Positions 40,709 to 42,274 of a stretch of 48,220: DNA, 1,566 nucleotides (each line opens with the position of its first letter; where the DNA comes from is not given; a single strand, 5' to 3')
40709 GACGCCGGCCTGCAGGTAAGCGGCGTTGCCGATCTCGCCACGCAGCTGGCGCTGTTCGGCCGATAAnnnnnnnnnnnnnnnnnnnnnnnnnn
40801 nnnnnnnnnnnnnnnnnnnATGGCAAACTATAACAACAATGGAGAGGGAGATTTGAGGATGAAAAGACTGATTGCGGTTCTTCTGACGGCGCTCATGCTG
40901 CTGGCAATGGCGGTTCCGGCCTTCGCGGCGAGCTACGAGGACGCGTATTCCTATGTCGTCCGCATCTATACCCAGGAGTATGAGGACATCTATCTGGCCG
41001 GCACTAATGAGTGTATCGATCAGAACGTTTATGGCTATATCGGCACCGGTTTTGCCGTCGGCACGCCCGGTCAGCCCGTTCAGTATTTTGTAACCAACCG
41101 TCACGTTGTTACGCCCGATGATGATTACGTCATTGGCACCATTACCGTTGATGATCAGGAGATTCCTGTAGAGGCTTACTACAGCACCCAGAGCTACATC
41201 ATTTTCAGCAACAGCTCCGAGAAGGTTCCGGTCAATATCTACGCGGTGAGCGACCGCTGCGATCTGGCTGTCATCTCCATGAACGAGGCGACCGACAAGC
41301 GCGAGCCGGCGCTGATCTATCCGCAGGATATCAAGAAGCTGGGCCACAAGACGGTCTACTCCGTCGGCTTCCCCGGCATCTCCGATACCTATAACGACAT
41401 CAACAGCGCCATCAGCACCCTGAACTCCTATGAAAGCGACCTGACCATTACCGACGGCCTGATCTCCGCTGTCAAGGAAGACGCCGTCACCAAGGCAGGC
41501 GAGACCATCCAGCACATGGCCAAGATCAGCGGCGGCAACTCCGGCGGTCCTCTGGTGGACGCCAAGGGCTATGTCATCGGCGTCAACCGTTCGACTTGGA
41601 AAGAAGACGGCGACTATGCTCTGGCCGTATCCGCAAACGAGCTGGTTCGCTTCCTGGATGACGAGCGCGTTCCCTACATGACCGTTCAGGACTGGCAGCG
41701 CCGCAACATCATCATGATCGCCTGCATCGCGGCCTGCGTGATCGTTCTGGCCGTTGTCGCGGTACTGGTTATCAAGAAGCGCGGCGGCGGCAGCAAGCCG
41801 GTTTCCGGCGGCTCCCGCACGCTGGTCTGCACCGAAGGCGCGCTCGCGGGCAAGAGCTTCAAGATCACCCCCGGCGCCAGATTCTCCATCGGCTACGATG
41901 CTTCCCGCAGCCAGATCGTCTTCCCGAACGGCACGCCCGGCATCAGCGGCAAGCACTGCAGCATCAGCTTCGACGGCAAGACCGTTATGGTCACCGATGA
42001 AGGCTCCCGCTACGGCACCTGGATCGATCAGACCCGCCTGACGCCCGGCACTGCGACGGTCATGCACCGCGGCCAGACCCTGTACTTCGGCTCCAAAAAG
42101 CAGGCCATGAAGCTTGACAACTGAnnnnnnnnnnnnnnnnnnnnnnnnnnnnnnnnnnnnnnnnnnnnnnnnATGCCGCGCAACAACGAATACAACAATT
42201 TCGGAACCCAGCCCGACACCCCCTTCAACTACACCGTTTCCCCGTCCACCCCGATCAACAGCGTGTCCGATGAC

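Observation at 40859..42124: Extracellular trypsin-fold protease tethered to a cytoplasmic FHA domain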

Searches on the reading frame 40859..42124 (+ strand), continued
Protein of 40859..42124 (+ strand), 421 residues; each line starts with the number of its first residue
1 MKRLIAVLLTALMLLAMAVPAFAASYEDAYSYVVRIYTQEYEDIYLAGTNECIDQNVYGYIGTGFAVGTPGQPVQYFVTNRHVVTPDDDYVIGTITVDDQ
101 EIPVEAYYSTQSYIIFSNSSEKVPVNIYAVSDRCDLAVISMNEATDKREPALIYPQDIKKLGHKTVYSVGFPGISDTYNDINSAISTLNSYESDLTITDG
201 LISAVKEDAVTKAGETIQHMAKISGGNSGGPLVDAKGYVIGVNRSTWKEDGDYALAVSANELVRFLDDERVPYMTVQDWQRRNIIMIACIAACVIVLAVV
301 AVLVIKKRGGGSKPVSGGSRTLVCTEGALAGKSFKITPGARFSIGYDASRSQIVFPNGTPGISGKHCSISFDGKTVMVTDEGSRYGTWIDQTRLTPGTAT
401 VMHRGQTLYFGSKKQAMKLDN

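Call 43: search_protein_families(library=ncbifam, proteins=[window:40859-42124:+], max_evalue=0.001)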
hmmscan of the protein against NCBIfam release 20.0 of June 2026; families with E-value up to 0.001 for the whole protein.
window:40859-42124:+ (421 aa): 12 families
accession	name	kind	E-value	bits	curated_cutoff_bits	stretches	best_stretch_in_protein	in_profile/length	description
TIGR02037.1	degP_htrA_DO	subfamily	1.1e-13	51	416.2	1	189-253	142-208/434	Do family serine endopeptidase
NF040960.1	MamE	equivalog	3e-10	39.3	800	1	128-325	155-345/659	magnetosome formation protease MamE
NF047968.1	SerProtHtrA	equivalog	1.2e-09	38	470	1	192-250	175-237/357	serine protease HtrA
TIGR02038.1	protease_degS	equivalog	2.6e-09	36.7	422.95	1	189-252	159-224/351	outer membrane-stress sensor serine endopeptidase DegS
NF041521.1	HhoA_HhoB_HtrA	equivalog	5e-09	35.9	450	1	176-257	125-211/335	HhoA/HhoB/HtrA family serine endopeptidase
NF049868.1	FhaB_Rv0019c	equivalog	1.3e-06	28.6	125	1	317-398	64-141/158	FHA domain-containing protein FhaB/FipA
NF008189.1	PRK10942.1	equivalog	2.3e-06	26.3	720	1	182-252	189-261/477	serine endoprotease DegP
NF008147.1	PRK10898.1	equivalog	2.4e-06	27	408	1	188-247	158-219/352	outer membrane-stress sensor serine endopeptidase DegS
NF033740.0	MarP_fam_protase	equivalog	9.7e-06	24.8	250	1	215-261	323-369/390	MarP family serine protease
NF053637.1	SerProtHtrAspr2045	equivalog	1.1e-05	24.5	650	1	196-253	197-261/394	serine protease HtrA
NF050055.1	SerProtHtrAMycob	equivalog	2.2e-05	23.6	800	1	113-245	260-379/502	serine protease HtrA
NF007526.1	PRK10139.1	equivalog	7.6e-05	21.6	756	1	175-246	160-233/456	serine endoprotease DegQ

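Call 44: fold_search(model_id=the predicted structure, library=pdb)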
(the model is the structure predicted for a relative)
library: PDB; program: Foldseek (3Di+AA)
matches with E <= 10: 1619; with E <= 0.001: 489
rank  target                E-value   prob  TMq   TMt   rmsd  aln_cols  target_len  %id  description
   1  5ilb_A                2.0e-11  1.00  0.38  0.35   5.1       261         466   19  Crystal structure of protease domain of Deg2 linked with the PDZ domain of Deg9 (released 2017-03-08)
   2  3lgv_C                3.5e-11  1.00  0.36  0.69   5.8       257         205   20  H198P mutant of the DegS-deltaPDZ protease (released 2010-08-25)
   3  3lgi_C                3.5e-11  1.00  0.36  0.66   6.0       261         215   22  Structure of the protease domain of DegS (DegS-deltaPDZ) at 1.65 A (released 2010-08-25)
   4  5ilb_B                3.7e-11  1.00  0.37  0.34   5.1       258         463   19  Crystal structure of protease domain of Deg2 linked with the PDZ domain of Deg9 (released 2017-03-08)
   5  2qf0_B                3.9e-11  1.00  0.36  0.68   5.7       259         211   21  Structure of the delta PDZ truncation of the DegS protease (released 2007-12-11)
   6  3lgv_B                4.7e-11  1.00  0.36  0.70   5.6       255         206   21  H198P mutant of the DegS-deltaPDZ protease (released 2010-08-25)
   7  3gdv_B                5.3e-11  1.00  0.36  0.52   5.5       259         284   20  Crystal structure of DegS H198P/D320A mutant modified by DFP and in complex with YQF peptide (released 2009-03-31)
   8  4rqz_A                5.5e-11  1.00  0.37  0.56   5.4       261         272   20  re-refinement of 1soz, Crystal Structure of DegS protease in complex with an activating peptide (released 2015-03-11)
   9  2r3y_A                7.2e-11  1.00  0.36  0.52   5.8       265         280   21  Crystal structure of the DegS protease in complex with the YWF activating peptide (released 2007-11-27)
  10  8f0a_A                7.5e-11  1.00  0.37  0.50  30.6       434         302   16  Client-bound structure of a DegP trimer within a 12mer cage (released 2022-11-23)
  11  4ynn_A                8.8e-11  1.00  0.38  0.39   5.0       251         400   20  Structure of Legionella pneumophila DegQ (S190A variant) (released 2015-06-24)
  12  4rqz_C                8.8e-11  1.00  0.37  0.55   5.2       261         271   22  re-refinement of 1soz, Crystal Structure of DegS protease in complex with an activating peptide (released 2015-03-11)
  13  1soz_A                9.8e-11  1.00  0.36  0.52   5.8       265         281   21  Crystal Structure of DegS protease in complex with an activating peptide (released 2004-06-08)
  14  3qo6_A                9.8e-11  1.00  0.37  0.47  30.1       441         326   15  Crystal structure analysis of the plant protease Deg1 (released 2011-05-04)
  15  3lgv_F                1.1e-10  1.00  0.37  0.71   5.2       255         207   21  H198P mutant of the DegS-deltaPDZ protease (released 2010-08-25)
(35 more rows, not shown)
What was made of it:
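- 40955..41668 (+): Extracytoplasmic HtrA/DegS-like S1 protease domain, residues ~33-270, with no PDZ domain. Foldseek against DegS-deltaPDZ gives target-normalised TM ~0.7 (call 44).
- On HtrA/DegP/DegS family (S1C) in the strict sense: The top 50 Foldseek hits are all HtrA/DegS/DegP/DegQ/Deg1/2/9, with target-normalised TM ~0.7 against DegS-deltaPDZ (call 44).
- The fold matches DegS/HtrA, with Foldseek E 2e-11 and target-normalised TM ~0.7 (call 44).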

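Call 49: search_protein_representatives(alignment_id=A1)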
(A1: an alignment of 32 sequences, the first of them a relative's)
Query: 32 sequences, 399 profile positions. Proteins with E-value up to 0.001 (for the whole library): 239351; up to 1e-10: 80401; up to 1e-30: 3046. The best 150 are listed.
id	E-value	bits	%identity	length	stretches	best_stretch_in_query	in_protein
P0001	1.3e-144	498.9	-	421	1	1-397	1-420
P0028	8.4e-137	473.1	-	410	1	1-397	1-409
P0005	1.6e-136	472.3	-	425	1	1-397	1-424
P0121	1.1e-135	469.4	-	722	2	1-397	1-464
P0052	7.9e-128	443.6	-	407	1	1-398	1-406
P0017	8.3e-128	443.5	-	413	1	2-397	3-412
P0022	7.0e-127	440.5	-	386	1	1-397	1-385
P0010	1.2e-126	439.7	-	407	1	1-397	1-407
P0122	1.8e-126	439.2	-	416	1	1-397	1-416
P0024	8.7e-125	433.6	-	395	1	7-397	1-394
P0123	6.5e-124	430.7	-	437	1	1-397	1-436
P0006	3.1e-123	428.5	-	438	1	1-397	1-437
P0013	3.9e-122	424.9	-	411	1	1-397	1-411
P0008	2.0e-121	422.5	-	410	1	1-397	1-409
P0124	9.6e-121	420.3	-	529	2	7-397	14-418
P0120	3.5e-114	398.6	-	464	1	4-397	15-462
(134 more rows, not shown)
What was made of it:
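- Checked: This is far beyond chance: the same two-domain protein recurs in thousands of sequence clusters (call 49).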

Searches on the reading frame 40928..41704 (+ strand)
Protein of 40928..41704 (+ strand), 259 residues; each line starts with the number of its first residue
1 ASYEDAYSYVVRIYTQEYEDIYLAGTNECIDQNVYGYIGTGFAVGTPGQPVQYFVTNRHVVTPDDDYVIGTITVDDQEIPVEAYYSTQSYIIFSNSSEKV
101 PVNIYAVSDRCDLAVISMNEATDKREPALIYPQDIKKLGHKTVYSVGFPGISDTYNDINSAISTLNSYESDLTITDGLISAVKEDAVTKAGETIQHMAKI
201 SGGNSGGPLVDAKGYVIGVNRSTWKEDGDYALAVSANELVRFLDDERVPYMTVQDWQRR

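Call 50: search_solved_structures(query=window:40928-41704:+, max_evalue=0.001, show_alignments=3)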
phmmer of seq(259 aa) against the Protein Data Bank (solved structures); distinct sequences matched with E-value up to 0.001: 84 (the best 60 are shown).
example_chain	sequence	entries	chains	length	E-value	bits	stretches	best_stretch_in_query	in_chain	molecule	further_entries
6z05_A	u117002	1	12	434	2.7e-07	34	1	164-227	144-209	DegQ family serine endoprotease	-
4ic6_A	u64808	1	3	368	3.4e-07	33.6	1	163-231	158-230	Protease Do-like 8, chloroplastic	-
4ic5_A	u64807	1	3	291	4.5e-07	33.3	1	151-230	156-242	Protease Do-like 5, chloroplastic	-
9zqg_A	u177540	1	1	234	1.1e-06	32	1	149-223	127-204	Periplasmic serine protease DO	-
9zpq_A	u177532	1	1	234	2.9e-06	30.6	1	149-223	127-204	Periplasmic serine protease DO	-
3pv5_A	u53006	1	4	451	4.2e-06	30.1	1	164-224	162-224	DegQ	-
7w24_A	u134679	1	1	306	1e-05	28.8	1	90-225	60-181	Probable serine protease HtrA1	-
2r3u_A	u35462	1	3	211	1.1e-05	28.7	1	163-229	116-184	Protease degS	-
7w25_A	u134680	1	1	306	1.1e-05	28.7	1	90-226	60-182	Probable serine protease HtrA1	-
6ieo_A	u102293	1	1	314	1.2e-05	28.6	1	90-225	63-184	Probable serine protease HtrA (DEGP protein)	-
7vyz_A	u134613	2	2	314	1.2e-05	28.6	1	90-225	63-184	Probable serine protease HtrA1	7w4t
7w4v_A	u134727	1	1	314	1.2e-05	28.5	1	90-226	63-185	Probable serine protease HtrA1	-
7vz0_A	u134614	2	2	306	1.3e-05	28.4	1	90-223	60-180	Probable serine protease HtrA1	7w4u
3lgv_A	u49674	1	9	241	1.3e-05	28.4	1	164-229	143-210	Protease degS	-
7w23_A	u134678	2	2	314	1.4e-05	28.4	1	90-225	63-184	Probable serine protease HtrA1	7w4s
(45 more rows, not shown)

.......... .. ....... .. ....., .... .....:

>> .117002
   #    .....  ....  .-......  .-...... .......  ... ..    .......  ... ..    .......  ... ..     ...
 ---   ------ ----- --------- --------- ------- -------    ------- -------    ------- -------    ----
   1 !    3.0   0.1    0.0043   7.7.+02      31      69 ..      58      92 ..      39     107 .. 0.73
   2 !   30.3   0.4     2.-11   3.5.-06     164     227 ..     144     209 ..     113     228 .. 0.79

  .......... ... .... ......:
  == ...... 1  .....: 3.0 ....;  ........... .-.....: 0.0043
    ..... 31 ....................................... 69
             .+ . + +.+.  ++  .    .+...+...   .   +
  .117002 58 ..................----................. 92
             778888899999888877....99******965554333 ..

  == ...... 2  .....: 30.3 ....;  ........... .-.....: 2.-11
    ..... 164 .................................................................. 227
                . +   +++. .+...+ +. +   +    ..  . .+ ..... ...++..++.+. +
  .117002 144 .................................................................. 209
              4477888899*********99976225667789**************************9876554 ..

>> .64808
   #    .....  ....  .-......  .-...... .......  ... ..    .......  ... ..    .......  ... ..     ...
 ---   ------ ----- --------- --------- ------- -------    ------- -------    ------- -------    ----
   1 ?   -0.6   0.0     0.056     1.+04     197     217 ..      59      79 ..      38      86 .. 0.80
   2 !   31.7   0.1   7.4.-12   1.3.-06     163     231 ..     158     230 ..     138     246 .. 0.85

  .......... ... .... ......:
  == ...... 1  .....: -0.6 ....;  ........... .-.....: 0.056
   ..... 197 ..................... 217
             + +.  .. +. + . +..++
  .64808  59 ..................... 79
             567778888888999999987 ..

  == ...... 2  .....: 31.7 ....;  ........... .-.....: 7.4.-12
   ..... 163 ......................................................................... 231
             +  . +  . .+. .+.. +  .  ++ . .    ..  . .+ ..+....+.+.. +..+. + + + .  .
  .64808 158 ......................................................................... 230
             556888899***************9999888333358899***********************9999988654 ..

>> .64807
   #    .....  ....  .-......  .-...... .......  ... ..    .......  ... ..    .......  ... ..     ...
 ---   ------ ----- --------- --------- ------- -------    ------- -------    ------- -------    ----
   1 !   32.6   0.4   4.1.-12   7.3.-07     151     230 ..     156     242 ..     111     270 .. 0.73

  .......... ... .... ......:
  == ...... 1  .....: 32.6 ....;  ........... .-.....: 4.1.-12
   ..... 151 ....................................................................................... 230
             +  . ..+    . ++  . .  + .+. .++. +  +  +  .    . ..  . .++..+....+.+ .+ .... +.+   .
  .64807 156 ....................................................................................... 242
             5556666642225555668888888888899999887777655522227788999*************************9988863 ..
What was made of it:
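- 41102..41104 (+): Catalytic His82 (VTNRHVV). Aligns to the DegQ catalytic His context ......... (call 50).
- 41540..41542 (+): Catalytic Ser228 (GNSGGP). Aligns to GNSGG of DegQ and Deg5/8 (call 50).
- On Trypsin-fold S1 serine peptidase (Pfam Trypsin_2, PF13365): His and Ser align to the DegQ catalytic motifs (call 50).
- Checked: His and Ser align to the catalytic residues of DegQ (call 50).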
